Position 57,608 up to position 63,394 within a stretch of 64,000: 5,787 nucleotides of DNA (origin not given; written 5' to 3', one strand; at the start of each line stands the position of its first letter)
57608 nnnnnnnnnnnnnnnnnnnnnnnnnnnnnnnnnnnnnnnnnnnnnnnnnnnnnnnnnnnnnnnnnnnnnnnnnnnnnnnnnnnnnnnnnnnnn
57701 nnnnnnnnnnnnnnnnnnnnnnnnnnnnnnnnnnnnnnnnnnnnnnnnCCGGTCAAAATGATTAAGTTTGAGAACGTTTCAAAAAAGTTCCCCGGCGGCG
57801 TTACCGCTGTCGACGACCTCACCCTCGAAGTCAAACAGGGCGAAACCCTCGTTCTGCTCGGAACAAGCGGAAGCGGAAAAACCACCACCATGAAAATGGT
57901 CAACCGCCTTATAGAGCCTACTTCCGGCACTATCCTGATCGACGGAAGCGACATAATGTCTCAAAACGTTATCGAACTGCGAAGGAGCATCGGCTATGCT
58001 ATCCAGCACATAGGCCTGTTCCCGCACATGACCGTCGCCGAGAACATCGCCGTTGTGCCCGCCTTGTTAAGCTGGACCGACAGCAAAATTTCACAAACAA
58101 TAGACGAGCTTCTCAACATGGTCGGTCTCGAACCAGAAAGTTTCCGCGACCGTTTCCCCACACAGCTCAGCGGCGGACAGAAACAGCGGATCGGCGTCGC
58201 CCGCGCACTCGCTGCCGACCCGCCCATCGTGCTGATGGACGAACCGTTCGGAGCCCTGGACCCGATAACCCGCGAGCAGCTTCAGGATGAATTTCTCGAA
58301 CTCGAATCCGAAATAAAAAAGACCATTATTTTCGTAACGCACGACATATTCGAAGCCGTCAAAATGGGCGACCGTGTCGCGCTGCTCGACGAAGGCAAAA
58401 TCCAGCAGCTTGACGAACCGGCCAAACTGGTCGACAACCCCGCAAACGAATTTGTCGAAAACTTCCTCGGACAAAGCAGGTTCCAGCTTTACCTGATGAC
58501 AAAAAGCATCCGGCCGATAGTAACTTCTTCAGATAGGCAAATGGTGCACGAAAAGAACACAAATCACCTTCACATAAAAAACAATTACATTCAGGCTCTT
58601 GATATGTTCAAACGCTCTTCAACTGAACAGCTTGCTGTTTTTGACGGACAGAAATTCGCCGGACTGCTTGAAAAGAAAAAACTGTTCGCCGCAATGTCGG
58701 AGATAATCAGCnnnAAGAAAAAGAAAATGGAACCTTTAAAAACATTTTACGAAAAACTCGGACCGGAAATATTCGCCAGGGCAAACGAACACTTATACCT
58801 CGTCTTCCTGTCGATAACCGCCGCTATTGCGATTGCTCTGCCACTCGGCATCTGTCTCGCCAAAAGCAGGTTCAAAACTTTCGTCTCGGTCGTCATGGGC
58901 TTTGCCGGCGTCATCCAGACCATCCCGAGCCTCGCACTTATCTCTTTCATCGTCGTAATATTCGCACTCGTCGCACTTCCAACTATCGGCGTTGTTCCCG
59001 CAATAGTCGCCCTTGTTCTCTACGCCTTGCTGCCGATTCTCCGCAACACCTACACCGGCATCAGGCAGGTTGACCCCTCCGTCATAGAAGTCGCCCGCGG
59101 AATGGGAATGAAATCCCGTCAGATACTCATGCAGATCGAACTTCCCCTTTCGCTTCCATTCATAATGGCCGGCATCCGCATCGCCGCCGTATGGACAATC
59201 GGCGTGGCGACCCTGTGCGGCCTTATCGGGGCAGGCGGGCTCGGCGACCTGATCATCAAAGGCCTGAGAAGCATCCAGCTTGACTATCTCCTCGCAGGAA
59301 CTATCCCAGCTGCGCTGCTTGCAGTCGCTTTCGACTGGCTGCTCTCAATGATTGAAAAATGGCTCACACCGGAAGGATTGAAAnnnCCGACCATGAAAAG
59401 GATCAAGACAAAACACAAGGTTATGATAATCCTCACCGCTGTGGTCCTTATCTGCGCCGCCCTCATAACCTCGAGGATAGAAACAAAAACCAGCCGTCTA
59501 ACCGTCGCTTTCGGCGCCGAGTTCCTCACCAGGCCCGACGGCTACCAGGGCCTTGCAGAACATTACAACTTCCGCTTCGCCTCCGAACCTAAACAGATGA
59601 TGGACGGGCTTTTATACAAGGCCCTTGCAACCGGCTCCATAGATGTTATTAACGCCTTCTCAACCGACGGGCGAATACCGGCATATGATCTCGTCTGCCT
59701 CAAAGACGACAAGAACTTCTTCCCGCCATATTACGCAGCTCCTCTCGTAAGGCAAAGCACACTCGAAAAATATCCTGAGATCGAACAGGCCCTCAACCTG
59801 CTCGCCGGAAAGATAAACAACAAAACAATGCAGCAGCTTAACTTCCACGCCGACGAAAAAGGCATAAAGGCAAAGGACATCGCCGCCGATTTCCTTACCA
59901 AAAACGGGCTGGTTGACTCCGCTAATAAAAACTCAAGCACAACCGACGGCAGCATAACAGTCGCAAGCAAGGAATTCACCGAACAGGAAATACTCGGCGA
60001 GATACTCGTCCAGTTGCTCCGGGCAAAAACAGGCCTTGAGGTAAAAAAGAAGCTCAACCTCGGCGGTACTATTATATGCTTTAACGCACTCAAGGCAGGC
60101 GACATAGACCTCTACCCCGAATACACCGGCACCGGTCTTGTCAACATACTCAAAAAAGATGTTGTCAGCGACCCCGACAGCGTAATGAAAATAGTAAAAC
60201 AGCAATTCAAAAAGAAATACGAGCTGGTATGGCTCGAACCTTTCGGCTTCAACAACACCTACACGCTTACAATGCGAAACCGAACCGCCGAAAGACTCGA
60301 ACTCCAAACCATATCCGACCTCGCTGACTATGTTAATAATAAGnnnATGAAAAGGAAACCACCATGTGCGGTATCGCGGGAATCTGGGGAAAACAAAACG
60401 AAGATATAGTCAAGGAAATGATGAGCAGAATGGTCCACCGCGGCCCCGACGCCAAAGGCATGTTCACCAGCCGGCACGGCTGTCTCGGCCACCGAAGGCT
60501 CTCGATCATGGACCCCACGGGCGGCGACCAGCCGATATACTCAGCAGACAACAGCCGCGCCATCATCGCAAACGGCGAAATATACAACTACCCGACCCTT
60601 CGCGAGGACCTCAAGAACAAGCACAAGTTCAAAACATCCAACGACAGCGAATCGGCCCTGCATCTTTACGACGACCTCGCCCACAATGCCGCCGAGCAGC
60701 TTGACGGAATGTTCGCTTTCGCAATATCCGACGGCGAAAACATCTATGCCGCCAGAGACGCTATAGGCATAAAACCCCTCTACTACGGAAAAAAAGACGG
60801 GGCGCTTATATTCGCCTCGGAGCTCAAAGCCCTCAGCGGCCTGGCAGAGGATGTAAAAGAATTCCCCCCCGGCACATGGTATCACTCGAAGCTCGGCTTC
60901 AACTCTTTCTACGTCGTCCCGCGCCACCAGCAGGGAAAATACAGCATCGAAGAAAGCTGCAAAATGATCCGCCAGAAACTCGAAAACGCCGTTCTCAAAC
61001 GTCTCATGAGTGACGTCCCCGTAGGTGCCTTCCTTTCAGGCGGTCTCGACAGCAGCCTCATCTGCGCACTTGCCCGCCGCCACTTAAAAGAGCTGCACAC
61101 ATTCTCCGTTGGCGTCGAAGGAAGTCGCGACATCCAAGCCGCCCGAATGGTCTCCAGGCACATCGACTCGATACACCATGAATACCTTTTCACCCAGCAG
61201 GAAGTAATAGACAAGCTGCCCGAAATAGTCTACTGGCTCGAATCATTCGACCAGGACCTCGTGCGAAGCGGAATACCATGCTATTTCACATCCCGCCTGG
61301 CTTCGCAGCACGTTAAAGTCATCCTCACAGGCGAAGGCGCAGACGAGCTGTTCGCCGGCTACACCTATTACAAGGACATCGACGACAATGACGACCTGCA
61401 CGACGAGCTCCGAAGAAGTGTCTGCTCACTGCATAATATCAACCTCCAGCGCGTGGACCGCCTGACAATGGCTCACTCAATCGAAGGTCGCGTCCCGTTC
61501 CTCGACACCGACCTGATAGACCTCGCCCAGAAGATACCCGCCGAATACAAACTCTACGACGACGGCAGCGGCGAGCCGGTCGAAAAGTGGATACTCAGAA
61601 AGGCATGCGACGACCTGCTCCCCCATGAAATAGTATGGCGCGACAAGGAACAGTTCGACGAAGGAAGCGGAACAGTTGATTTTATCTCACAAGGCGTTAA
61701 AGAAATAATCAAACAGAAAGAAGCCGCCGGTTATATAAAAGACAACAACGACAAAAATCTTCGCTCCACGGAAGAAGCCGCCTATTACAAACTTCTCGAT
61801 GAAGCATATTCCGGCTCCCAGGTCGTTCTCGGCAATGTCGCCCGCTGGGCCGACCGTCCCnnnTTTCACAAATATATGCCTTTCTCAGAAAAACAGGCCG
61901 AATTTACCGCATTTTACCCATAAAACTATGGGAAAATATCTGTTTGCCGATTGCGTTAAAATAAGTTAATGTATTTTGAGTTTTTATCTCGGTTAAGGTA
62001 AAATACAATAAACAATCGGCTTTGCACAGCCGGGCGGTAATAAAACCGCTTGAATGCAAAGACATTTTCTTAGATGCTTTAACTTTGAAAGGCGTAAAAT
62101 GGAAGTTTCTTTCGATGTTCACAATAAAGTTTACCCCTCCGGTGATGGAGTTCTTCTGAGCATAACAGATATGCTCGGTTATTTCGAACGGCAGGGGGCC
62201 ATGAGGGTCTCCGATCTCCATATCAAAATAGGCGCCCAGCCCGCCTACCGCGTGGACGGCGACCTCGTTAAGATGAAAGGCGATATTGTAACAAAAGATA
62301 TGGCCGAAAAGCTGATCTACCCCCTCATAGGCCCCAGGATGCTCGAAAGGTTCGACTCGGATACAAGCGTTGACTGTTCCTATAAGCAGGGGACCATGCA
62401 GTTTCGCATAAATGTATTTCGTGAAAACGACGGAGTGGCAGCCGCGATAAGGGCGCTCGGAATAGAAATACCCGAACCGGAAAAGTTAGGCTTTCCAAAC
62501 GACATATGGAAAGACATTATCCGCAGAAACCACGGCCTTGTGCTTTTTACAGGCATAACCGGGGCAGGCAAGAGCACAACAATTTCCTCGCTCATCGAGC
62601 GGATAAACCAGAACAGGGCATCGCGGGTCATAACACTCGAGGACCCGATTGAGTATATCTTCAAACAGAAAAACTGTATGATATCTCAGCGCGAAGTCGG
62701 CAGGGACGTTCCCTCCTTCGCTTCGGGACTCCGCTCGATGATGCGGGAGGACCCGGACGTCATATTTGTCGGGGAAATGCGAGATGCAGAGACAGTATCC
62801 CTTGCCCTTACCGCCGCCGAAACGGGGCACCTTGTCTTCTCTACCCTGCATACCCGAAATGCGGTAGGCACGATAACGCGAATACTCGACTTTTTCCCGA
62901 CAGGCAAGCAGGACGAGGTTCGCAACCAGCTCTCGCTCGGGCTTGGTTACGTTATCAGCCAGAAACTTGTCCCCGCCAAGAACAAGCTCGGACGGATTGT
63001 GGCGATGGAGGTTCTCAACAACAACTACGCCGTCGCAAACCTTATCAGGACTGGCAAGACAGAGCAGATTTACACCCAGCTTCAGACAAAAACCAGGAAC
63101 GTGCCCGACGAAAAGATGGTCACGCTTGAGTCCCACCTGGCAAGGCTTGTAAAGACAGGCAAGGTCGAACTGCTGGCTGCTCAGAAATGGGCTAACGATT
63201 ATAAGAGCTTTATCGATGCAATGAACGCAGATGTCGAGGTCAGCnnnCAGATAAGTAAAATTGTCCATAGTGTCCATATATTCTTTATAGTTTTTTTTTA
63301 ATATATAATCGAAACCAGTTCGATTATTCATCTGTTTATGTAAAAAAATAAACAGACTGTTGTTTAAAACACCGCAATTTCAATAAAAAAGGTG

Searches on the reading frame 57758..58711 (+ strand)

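Call 14: search_protein_families(library=pfam, proteins=[window:57758-58711:+], max_evalue=0.00001)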
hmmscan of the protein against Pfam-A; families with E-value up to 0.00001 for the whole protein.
window:57758-58711:+ (318 aa): 2 families
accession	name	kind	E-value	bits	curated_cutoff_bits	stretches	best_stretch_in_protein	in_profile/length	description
PF00005.33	ABC_tran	-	1.6e-36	126.4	25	1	19-164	2-136/137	ABC transporter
PF13304.12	AAA_21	-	5.7e-06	27.1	27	0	114-198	212-301/304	AAA domain, putative AbiEii toxin, Type IV TA system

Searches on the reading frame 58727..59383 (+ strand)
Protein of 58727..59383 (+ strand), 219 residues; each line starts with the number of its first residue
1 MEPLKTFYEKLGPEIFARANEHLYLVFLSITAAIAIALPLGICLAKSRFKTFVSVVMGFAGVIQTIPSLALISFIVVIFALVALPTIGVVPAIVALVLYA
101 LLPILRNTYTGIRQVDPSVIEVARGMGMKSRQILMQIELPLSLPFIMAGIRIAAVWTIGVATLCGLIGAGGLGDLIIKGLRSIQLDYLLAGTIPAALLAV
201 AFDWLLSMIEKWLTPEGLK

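Call 14: search_protein_families(library=pfam, proteins=[window:58727-59383:+], max_evalue=0.00001)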
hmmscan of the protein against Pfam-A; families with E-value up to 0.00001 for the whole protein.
window:58727-59383:+ (219 aa): 1 family
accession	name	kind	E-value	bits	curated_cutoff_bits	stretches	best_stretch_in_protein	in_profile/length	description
PF00528.27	BPD_transp_1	-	5.2e-28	98.5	26.4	1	37-213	1-182/184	Binding-protein-dependent transport system inner membrane component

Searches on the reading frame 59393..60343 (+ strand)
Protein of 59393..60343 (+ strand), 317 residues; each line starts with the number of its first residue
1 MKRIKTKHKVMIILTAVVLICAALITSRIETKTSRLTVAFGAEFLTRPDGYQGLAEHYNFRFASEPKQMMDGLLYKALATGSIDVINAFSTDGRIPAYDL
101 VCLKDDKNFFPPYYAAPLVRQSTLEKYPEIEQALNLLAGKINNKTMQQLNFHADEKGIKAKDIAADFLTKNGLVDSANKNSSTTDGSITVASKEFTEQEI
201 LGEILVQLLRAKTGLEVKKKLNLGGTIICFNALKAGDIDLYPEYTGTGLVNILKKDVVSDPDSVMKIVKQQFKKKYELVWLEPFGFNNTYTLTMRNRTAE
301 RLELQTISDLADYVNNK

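Call 14: search_protein_families(library=pfam, proteins=[window:59393-60343:+], max_evalue=0.00001)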
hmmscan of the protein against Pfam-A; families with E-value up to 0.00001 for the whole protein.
window:59393-60343:+ (317 aa): 1 family
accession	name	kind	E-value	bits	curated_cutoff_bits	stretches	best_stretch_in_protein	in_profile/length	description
PF04069.17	OpuAC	-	7.6e-68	229.3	21.2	2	35-170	114-257/257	Substrate binding domain of ABC-type glycine betaine transport system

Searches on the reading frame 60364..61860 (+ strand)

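Call 14: search_protein_families(library=pfam, proteins=[window:60364-61860:+], max_evalue=0.00001)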
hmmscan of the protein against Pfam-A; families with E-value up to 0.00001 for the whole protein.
window:60364-61860:+ (499 aa): 4 families
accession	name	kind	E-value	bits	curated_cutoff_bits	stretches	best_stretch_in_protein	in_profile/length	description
PF00733.27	Asn_synthase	-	5.5e-78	263.5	21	2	202-339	2-141/354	Asparagine synthase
PF13537.11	GATase_7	-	1.1e-38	132.5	25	1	43-157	1-121/123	Glutamine amidotransferase domain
PF13522.11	GATase_6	-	2.1e-31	109.1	27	1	28-153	1-130/130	Glutamine amidotransferase domain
PF12481.13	DUF3700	-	1.5e-06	28.3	27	1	109-183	125-203/228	Aluminium induced protein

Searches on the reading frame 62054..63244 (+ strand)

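Call 14: search_protein_families(library=pfam, proteins=[window:62054-63244:+], max_evalue=0.00001)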
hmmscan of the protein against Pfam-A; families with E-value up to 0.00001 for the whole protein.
window:62054-63244:+ (397 aa): 1 family
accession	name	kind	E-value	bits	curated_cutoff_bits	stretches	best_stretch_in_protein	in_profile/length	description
PF00437.27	T2SSE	-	1.7e-46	159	24.9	1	98-378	75-342/370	Type II/IV secretion system protein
